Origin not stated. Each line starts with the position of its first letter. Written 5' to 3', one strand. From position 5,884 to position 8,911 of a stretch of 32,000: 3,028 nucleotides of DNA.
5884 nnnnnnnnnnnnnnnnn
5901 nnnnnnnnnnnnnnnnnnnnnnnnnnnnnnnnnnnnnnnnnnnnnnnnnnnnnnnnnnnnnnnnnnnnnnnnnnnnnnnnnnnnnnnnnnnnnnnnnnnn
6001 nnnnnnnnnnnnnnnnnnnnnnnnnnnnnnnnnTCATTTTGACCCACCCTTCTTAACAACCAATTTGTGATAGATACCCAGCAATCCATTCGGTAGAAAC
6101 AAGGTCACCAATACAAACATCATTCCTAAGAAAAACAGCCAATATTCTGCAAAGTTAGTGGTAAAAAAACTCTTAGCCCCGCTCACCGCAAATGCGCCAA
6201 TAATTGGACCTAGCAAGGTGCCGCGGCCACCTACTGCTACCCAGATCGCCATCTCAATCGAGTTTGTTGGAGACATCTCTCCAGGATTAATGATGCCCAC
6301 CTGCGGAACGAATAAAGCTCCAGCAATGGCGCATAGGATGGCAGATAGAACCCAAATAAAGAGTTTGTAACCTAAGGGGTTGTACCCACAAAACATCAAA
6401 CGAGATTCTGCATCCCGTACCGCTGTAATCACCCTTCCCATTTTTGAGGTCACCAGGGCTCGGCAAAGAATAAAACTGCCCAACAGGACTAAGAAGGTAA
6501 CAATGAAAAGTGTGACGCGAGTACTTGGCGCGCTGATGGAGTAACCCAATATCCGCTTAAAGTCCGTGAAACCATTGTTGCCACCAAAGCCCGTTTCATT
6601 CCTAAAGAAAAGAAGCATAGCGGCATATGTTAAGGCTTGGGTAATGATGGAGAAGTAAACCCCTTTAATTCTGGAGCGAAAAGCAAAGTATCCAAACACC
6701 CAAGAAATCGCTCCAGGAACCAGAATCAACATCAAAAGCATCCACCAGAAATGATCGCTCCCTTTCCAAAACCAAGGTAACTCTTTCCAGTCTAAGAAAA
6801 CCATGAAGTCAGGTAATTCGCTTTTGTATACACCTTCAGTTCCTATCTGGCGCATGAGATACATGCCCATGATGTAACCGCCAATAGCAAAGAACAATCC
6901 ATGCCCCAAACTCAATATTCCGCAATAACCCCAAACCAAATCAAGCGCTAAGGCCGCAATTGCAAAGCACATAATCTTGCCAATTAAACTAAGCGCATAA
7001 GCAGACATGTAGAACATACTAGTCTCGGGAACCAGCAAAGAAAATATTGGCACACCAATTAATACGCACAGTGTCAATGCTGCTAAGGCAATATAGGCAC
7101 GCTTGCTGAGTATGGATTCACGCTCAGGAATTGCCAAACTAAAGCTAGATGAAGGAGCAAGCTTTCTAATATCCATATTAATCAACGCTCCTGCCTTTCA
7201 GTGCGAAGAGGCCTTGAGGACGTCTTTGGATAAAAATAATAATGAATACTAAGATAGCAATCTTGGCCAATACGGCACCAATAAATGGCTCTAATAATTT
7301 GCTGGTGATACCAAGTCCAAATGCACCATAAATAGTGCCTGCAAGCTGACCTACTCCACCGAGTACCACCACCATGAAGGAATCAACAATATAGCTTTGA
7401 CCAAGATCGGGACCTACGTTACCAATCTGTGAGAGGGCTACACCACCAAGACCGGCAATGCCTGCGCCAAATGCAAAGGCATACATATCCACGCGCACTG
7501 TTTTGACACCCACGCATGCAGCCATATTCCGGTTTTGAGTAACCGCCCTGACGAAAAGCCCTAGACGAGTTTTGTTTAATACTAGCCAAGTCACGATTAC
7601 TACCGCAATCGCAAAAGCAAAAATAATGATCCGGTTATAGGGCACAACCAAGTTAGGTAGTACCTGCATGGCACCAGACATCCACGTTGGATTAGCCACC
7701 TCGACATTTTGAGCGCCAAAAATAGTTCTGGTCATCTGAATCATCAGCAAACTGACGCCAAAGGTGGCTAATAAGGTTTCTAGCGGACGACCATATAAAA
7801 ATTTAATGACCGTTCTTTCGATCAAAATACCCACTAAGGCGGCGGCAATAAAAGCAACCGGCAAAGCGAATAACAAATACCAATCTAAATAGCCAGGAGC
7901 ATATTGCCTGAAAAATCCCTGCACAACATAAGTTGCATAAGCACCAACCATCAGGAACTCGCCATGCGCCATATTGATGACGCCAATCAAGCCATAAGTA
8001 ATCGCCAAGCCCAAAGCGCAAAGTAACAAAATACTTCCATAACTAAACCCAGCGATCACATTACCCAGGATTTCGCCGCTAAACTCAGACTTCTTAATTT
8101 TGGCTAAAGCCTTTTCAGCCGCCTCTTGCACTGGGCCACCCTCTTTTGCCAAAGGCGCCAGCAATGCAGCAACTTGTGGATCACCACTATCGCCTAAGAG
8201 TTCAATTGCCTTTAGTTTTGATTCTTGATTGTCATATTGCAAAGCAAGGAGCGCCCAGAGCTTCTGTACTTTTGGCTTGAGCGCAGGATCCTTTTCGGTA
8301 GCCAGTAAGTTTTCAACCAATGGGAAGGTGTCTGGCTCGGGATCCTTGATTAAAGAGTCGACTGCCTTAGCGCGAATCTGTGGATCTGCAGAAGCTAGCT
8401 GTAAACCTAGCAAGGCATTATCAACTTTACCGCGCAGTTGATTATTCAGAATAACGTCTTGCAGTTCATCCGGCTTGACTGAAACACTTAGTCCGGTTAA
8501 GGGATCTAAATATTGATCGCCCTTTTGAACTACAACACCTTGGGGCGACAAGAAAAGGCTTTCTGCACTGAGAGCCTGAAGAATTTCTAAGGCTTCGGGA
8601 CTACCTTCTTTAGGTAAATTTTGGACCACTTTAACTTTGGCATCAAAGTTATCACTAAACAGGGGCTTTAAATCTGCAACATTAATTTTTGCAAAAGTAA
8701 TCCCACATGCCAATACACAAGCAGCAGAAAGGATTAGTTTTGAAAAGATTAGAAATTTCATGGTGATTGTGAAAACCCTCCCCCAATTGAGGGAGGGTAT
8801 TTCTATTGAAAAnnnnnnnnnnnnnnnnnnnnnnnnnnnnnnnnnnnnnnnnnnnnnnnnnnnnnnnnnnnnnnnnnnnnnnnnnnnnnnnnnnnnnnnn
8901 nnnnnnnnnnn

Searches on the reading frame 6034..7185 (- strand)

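Call 68: search_protein_families(library=pfam, proteins=[window:6034-7185:-], max_evalue=0.001)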
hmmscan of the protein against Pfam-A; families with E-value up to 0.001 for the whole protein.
window:6034-7185:- (383 aa): 1 family
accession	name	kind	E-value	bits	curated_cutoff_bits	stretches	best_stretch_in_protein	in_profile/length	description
PF02653.21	BPD_transp_2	-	1.7e-41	142.6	26.8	1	64-360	2-268/269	Branched-chain amino acid transport system / permease component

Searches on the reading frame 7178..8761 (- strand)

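Call 68: search_protein_families(library=pfam, proteins=[window:7178-8761:-], max_evalue=0.001)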
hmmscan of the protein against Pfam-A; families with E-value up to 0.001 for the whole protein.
window:7178-8761:- (527 aa): 2 families
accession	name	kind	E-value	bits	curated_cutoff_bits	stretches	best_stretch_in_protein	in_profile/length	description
PF02653.21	BPD_transp_2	-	5.9e-43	147.4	26.8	1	236-510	3-267/269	Branched-chain amino acid transport system / permease component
PF13646.12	HEAT_2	-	1.3e-07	32.3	27.7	0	175-222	10-58/88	HEAT repeats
